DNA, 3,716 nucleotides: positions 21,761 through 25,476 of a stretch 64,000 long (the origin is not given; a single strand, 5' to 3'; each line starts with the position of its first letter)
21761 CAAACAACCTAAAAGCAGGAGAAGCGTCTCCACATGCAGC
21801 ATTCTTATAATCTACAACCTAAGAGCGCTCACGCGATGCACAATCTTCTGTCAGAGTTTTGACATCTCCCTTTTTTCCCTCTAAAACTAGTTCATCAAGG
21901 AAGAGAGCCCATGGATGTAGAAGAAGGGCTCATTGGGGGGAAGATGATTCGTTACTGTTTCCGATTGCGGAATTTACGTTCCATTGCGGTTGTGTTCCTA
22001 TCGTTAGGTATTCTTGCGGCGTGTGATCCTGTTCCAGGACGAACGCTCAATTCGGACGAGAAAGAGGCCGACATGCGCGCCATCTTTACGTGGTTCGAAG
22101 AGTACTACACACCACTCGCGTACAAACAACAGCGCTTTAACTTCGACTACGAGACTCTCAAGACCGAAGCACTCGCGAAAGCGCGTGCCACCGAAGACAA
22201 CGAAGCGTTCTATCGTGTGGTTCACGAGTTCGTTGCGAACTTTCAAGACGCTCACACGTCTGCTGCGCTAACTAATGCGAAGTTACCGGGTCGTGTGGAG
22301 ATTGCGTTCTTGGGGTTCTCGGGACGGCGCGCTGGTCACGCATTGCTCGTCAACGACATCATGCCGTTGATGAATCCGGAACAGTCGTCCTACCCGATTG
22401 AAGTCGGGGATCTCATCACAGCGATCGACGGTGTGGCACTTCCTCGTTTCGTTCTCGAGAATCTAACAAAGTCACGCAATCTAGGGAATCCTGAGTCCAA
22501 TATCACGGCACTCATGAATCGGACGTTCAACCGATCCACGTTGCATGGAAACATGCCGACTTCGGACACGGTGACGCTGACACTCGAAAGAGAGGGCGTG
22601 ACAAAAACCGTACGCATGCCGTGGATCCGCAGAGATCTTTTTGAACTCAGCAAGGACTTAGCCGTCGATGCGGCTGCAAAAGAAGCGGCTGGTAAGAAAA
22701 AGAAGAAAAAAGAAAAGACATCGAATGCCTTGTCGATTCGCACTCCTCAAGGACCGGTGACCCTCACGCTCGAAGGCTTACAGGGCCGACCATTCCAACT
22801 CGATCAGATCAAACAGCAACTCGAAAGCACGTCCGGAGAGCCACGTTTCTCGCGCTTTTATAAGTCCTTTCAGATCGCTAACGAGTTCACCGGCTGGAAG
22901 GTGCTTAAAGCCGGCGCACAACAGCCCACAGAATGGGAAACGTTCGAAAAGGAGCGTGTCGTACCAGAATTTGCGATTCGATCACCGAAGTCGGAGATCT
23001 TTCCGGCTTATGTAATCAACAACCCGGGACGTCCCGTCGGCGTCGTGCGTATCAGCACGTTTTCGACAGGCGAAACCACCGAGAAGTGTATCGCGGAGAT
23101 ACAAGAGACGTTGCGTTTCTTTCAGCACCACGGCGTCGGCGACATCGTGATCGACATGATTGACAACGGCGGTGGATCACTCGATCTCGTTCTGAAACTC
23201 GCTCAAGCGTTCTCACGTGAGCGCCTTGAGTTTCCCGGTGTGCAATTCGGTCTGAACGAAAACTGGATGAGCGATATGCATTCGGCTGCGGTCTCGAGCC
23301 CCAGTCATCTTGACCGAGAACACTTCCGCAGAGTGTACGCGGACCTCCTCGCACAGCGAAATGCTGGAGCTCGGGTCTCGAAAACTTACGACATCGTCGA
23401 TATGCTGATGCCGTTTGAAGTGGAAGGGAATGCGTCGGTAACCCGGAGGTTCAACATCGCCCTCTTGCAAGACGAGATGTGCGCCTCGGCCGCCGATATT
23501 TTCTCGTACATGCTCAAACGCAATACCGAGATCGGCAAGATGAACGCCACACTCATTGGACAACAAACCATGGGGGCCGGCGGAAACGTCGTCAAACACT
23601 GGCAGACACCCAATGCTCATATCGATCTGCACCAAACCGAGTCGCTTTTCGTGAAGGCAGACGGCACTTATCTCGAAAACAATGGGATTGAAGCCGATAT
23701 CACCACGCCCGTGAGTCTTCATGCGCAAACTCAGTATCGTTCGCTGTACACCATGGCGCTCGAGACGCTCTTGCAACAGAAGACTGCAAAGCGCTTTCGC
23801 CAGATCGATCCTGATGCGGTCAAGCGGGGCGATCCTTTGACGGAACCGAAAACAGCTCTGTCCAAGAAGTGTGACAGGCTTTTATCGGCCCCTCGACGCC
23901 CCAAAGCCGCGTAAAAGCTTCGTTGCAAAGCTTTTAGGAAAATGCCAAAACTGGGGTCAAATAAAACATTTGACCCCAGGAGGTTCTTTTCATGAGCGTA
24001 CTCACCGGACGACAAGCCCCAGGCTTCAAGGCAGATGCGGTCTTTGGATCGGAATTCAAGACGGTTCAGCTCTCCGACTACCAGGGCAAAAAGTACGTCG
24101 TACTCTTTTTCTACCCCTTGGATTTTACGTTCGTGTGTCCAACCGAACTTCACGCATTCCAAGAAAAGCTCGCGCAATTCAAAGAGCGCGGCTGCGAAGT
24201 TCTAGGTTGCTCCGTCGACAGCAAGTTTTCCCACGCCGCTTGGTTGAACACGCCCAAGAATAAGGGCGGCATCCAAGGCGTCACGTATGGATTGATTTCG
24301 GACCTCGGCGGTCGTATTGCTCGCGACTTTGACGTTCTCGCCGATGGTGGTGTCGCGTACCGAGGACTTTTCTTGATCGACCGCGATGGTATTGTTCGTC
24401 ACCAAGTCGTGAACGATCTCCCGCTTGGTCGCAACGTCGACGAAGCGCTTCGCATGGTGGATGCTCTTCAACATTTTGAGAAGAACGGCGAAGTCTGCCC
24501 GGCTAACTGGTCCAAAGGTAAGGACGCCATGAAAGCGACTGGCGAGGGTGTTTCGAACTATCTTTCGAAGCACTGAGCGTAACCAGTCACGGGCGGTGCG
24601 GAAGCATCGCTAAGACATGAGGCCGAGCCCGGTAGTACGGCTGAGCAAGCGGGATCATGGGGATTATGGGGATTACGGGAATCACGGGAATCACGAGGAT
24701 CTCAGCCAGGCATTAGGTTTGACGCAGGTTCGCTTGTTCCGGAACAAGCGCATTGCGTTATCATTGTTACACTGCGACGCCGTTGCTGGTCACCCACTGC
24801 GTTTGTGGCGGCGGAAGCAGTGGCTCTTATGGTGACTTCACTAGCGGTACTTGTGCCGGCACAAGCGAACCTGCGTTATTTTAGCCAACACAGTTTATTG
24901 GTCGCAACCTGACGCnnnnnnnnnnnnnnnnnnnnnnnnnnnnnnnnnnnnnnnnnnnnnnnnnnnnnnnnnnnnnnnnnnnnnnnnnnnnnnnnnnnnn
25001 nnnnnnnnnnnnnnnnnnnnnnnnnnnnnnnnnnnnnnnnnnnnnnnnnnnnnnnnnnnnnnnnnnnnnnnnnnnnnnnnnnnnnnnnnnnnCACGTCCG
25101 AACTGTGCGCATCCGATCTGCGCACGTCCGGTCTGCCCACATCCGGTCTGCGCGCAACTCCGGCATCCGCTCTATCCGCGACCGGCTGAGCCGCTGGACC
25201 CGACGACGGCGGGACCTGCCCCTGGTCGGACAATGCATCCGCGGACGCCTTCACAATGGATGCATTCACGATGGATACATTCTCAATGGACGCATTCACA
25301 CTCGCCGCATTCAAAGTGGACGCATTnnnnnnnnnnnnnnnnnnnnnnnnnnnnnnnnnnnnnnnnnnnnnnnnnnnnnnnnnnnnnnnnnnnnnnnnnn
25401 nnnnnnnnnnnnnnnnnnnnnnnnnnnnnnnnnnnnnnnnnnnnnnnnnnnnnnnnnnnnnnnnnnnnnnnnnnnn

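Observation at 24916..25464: Truncated haemoglobin gene split by two in-frame 15-bp minisatellites, sitting at the end of an Fe-S cluster operon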

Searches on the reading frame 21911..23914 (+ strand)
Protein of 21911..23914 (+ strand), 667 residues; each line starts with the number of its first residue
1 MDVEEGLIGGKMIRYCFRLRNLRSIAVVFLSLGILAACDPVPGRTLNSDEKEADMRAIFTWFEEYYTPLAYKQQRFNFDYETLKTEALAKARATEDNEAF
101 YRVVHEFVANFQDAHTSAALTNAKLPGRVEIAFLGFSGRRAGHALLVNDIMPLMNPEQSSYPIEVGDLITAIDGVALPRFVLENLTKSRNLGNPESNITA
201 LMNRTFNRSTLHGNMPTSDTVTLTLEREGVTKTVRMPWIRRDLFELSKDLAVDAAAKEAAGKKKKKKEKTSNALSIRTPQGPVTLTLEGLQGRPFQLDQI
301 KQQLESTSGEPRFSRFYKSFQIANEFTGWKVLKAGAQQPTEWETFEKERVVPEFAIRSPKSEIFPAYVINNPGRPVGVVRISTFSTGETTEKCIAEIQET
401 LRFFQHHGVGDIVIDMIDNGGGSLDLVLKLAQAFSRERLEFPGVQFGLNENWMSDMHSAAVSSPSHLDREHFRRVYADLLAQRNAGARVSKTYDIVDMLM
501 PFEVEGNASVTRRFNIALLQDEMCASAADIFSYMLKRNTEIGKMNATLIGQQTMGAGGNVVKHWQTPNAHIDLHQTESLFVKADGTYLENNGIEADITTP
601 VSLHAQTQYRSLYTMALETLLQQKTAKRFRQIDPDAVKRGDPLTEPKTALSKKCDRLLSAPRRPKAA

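Call 4: search_protein_families(library=pfam, proteins=[window:21911-23914:+], max_evalue=0.1)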
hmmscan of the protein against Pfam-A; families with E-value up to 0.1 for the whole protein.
window:21911-23914:+ (667 aa): 3 families
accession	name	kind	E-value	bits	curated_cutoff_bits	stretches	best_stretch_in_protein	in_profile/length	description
PF03572.23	Peptidase_S41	-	5.5e-17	62.3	24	1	376-598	2-164/165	Peptidase family S41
PF17816.7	PDZ_4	-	0.0047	17.6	23.1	1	155-238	23-107/114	PDZ domain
PF00595.29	PDZ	-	0.016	16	23.2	1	133-180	11-60/81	PDZ domain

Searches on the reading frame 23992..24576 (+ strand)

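Call 4: search_protein_families(library=pfam, proteins=[window:23992-24576:+], max_evalue=0.1)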
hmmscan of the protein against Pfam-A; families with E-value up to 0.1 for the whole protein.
window:23992-24576:+ (194 aa): 4 families
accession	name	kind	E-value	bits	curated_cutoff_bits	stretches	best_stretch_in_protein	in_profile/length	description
PF00578.27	AhpC-TSA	-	1.5e-38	132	26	1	6-137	2-123/124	AhpC/TSA family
PF08534.16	Redoxin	-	3.3e-16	59.8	26.6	1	6-146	3-139/148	Redoxin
PF10417.14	1-cysPrx_C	-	8.2e-12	45.3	21.1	1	158-193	1-41/41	C-terminal domain of 1-Cys peroxiredoxin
PF02630.20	SCO1-SenC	-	0.011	16.1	22.8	1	23-71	12-61/134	SCO1/SenC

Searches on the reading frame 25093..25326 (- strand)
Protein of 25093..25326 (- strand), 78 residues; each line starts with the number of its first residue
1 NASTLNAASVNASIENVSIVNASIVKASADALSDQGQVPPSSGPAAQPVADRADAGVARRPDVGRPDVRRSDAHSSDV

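Call 68: search_protein_families(library=pfam, proteins=[window:25093-25326:-], max_evalue=1)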
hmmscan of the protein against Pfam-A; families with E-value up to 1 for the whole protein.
seq(78 aa): 0 families
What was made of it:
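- No Pfam family matches (call 68).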
